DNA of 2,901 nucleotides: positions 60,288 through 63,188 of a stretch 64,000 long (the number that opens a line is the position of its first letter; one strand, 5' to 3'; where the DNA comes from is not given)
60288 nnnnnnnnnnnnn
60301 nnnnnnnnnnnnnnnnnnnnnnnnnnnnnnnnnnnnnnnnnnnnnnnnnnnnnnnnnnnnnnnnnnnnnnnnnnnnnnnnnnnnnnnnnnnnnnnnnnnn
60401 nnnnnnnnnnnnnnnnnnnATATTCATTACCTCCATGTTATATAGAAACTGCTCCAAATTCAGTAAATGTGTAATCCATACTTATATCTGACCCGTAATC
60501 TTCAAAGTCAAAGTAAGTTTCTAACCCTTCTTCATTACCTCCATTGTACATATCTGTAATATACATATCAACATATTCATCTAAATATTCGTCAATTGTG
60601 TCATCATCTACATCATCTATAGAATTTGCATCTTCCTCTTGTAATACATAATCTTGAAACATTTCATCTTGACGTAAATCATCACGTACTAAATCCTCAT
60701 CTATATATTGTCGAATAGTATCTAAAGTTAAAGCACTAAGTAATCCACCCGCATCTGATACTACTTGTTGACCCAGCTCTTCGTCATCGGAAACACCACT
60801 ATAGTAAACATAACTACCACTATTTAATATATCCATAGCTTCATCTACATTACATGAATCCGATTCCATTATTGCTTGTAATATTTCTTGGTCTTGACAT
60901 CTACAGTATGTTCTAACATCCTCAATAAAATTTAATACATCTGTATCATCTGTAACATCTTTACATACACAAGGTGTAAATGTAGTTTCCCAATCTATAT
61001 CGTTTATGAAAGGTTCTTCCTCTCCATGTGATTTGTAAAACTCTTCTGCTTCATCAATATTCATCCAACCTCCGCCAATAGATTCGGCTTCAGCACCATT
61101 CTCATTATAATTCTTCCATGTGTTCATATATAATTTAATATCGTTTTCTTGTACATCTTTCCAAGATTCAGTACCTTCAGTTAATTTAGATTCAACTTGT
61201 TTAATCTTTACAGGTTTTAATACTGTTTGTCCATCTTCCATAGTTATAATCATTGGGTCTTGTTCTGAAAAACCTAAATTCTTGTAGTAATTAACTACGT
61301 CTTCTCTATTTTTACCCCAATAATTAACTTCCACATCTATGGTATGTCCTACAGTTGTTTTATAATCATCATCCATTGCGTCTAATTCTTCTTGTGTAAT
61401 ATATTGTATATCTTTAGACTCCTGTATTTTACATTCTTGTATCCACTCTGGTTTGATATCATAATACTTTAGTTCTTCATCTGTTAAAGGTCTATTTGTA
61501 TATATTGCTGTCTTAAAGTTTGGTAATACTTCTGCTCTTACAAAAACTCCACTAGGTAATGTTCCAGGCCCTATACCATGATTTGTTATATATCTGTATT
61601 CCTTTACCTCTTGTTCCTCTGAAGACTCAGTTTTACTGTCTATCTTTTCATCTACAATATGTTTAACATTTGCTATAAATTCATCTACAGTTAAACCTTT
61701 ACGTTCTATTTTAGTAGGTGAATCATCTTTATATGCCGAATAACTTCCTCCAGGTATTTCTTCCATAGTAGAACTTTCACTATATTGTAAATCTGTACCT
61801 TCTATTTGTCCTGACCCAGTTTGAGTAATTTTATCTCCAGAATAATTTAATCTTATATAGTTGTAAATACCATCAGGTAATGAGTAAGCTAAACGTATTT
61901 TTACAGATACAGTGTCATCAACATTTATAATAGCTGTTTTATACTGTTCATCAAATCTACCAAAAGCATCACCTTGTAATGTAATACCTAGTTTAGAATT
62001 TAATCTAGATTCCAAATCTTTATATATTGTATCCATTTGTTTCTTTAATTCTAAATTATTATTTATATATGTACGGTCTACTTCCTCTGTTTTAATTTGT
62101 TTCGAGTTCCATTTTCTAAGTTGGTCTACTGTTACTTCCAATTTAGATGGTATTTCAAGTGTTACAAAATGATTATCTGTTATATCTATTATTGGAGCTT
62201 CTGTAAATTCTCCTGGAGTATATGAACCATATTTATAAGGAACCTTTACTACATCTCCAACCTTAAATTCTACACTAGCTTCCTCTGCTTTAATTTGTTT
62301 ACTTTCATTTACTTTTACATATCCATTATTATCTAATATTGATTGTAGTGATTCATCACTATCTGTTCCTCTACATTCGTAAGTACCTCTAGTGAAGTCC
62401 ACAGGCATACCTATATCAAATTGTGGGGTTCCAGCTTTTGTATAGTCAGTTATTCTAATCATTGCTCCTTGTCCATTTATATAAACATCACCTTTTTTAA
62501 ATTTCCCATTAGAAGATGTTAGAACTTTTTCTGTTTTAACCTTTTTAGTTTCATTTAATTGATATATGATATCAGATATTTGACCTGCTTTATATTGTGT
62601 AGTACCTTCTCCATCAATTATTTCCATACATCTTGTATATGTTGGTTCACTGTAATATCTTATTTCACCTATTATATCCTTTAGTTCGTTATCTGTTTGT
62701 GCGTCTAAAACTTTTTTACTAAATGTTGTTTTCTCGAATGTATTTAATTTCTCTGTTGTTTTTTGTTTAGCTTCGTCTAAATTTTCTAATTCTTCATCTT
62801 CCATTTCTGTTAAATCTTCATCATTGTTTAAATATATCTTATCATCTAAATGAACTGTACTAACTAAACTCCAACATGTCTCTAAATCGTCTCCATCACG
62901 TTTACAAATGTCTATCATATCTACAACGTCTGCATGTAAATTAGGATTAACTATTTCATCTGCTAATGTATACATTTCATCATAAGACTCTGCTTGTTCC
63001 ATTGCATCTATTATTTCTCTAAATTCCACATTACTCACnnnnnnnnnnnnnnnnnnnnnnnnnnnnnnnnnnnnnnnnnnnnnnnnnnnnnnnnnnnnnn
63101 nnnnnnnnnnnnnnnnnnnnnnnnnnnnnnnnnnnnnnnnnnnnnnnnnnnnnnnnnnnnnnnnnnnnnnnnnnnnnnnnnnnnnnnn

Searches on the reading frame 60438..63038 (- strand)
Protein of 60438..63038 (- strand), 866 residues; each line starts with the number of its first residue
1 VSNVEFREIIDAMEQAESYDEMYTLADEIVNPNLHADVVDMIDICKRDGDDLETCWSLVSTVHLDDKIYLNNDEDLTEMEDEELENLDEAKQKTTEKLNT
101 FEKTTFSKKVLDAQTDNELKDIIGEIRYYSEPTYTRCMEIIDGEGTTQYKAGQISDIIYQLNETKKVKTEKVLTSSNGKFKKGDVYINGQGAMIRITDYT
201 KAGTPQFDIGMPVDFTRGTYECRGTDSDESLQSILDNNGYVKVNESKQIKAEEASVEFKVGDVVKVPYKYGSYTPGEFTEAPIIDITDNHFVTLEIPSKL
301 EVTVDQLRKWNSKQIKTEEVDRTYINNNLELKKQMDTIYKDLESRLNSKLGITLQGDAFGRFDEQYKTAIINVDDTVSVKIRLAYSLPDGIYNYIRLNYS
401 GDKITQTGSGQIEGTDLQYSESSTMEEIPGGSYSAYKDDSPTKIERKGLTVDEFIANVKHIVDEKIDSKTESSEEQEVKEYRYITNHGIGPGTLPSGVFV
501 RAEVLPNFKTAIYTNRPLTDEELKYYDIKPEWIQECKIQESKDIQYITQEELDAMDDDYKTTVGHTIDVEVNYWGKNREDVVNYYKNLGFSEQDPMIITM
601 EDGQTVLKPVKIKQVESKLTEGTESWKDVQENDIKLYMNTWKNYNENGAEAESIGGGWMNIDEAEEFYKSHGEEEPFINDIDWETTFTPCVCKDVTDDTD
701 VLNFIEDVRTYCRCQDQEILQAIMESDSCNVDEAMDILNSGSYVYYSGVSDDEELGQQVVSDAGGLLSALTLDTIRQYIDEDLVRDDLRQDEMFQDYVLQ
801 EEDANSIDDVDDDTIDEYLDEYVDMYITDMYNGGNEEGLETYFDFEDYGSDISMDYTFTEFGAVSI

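Call 15: search_protein_families(library=phrogs, proteins=[window:60438-63038:-], max_evalue=0.00001)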
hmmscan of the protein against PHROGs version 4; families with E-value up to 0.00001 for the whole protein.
window:60438-63038:- (866 aa): 0 families

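Call 31: search_protein_families(library=pfam, max_evalue=0.01, proteins=[window:60441-63038:-])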
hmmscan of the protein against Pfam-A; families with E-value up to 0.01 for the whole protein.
seq(866 aa): 1 family
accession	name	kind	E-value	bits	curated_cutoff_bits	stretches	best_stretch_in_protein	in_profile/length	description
PF07275.16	ArdA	-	0.0036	18.4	27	1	794-862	84-152/155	Antirestriction protein (ArdA)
